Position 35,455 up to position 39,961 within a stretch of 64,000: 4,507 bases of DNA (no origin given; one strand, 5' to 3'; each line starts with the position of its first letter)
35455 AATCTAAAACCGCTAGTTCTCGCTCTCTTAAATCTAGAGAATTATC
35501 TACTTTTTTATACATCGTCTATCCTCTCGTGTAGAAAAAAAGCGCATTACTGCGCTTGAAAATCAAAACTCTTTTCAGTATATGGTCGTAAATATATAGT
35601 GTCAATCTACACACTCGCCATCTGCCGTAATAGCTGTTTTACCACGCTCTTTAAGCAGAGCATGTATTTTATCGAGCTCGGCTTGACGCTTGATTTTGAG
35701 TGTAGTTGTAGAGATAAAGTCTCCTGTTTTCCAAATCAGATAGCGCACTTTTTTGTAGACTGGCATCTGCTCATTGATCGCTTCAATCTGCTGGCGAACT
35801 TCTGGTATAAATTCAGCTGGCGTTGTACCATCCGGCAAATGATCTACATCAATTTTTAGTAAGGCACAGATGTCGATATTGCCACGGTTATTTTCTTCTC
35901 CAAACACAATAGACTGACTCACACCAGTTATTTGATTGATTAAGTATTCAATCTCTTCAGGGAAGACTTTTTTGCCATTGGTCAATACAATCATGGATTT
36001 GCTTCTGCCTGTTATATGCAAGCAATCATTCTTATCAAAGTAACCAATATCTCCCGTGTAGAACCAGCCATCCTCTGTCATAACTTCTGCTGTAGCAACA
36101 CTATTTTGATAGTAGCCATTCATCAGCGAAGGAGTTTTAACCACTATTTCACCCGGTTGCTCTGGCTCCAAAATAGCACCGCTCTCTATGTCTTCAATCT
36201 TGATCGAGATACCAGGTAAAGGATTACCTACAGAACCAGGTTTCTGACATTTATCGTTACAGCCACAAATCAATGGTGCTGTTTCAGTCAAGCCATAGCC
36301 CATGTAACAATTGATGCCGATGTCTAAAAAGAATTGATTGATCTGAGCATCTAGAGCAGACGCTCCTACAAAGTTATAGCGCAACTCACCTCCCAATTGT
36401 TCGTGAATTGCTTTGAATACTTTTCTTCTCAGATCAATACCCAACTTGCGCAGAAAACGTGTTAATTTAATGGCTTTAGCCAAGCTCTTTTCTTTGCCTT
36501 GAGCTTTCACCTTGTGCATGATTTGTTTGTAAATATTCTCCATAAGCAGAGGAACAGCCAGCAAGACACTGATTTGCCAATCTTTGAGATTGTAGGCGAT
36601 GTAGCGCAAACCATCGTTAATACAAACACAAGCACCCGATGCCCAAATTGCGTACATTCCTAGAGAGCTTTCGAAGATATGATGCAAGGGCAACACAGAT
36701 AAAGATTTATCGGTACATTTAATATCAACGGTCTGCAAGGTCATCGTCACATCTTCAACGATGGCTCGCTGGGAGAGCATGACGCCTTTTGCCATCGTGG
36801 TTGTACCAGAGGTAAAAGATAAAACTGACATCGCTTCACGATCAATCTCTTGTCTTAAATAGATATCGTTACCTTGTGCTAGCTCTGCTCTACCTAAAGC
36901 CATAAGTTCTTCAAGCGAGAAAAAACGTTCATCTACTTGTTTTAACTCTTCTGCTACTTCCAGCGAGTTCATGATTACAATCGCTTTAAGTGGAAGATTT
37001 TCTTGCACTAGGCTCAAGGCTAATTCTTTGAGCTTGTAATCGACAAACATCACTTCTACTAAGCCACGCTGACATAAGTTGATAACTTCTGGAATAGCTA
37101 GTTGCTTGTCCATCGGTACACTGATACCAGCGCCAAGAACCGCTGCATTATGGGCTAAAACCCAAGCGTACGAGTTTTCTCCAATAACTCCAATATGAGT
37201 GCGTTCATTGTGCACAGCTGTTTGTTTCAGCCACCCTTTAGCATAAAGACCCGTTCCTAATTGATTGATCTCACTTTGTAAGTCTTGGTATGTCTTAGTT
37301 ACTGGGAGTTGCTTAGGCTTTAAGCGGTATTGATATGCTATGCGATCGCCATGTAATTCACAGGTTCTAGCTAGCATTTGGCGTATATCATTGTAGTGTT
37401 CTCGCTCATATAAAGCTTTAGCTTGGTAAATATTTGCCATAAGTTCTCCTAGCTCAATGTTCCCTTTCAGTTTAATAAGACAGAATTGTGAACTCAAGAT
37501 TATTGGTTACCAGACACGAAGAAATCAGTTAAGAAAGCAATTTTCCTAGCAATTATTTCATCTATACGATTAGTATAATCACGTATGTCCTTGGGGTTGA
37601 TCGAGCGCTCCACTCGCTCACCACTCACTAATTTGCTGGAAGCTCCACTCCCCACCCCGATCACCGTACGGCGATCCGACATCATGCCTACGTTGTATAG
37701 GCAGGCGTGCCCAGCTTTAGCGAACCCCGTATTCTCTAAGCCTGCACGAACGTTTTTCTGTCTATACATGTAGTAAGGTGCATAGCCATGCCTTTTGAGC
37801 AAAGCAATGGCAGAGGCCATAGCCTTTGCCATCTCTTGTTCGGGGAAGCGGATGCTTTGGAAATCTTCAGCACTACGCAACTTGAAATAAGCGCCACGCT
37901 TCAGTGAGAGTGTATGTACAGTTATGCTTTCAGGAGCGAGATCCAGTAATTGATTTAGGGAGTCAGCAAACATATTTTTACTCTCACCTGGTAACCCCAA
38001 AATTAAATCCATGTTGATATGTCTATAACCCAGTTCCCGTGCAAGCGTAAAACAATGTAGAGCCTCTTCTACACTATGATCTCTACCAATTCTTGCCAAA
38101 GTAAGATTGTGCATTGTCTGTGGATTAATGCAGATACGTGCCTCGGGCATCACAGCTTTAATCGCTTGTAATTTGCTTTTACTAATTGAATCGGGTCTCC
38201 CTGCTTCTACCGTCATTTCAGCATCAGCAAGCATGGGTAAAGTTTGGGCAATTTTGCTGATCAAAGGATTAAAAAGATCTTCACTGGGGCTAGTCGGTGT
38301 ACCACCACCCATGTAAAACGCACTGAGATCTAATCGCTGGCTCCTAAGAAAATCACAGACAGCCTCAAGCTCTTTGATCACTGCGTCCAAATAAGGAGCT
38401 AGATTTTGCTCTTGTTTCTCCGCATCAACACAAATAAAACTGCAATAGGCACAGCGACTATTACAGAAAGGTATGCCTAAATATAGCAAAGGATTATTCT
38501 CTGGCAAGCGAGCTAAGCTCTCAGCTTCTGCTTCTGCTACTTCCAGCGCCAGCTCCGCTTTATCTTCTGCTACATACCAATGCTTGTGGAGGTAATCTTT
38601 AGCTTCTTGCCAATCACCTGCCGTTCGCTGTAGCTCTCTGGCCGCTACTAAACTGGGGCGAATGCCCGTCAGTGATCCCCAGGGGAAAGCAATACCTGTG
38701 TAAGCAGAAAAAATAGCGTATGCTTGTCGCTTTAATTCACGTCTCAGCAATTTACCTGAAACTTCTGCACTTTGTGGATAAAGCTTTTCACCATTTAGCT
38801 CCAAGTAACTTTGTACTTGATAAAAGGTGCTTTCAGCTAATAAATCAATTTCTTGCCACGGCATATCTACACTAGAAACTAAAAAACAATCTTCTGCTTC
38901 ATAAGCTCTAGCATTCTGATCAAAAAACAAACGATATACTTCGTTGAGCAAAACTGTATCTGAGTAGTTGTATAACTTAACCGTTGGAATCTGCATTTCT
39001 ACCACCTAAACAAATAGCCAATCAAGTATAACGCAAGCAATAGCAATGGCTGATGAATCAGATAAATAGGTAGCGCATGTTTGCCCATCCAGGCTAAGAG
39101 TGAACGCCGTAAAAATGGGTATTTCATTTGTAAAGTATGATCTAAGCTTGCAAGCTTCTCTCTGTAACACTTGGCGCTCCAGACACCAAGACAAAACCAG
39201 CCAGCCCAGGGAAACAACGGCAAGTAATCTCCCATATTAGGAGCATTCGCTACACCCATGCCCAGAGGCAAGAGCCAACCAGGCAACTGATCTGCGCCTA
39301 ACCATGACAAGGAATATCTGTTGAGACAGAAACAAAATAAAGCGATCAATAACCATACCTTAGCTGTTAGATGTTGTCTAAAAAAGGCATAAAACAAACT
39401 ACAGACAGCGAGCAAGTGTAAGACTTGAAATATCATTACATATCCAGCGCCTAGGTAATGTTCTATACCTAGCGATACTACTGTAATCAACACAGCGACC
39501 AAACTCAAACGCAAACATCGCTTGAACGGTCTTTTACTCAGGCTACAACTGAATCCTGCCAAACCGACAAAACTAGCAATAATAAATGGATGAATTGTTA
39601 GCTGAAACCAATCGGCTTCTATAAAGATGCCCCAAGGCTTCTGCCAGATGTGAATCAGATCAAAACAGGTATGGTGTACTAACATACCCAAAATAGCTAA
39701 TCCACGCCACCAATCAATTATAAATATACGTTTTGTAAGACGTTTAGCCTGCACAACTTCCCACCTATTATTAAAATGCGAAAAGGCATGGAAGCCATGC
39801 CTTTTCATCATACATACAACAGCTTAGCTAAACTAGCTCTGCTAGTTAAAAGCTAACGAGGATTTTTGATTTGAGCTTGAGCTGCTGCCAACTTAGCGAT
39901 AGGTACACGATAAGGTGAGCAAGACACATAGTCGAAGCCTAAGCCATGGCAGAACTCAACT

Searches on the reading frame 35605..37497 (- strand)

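Call 19: search_protein_families(library=pfam, proteins=[window:35605-37497:-])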
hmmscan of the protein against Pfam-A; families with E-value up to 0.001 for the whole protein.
window:35605-37497:- (631 aa): 2 families
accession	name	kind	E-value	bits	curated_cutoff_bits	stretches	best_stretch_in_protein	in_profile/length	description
PF00501.34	AMP-binding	-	2.1e-57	195.1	29.9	1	43-463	2-384/384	AMP-binding enzyme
PF23562.2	AMP-binding_C_3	-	3.6e-07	31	20.8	1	501-584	2-80/124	AMP-binding enzyme C-terminal domain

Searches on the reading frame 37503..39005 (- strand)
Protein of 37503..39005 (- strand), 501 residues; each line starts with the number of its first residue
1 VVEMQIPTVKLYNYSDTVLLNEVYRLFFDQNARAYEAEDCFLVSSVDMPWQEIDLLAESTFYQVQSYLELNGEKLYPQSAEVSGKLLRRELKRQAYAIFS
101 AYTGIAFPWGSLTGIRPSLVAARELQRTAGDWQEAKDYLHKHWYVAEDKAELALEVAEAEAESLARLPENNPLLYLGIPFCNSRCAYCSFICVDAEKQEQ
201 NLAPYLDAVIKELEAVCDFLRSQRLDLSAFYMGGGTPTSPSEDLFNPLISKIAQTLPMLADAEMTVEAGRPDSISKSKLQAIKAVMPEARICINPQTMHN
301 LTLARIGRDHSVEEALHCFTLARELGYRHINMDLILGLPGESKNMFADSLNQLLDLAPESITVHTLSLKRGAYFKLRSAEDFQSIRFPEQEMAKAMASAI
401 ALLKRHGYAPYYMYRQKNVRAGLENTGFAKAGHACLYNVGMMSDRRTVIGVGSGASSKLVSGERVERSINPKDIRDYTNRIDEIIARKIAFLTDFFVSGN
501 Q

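Call 19: search_protein_families(library=pfam, proteins=[window:37503-39005:-])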
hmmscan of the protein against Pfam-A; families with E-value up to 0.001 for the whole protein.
window:37503-39005:- (501 aa): 1 family
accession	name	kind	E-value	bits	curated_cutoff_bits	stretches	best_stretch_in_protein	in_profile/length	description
PF04055.27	Radical_SAM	-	3.7e-16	60.2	29.5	1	178-352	4-165/166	Radical SAM superfamily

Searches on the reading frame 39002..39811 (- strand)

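Call 19: search_protein_families(library=pfam, proteins=[window:39002-39811:-])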
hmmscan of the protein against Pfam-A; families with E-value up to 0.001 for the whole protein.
window:39002-39811:- (270 aa): 2 families
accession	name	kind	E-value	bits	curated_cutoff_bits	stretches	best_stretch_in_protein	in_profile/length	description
PF07786.18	HGSNAT_cat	-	3.6e-37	128.5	22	1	28-255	1-222/222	Heparan-alpha-glucosaminide N-acetyltransferase, catalytic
PF01757.29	Acyl_transf_3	-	7.9e-08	32.2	31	1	32-214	4-199/326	Acyltransferase domain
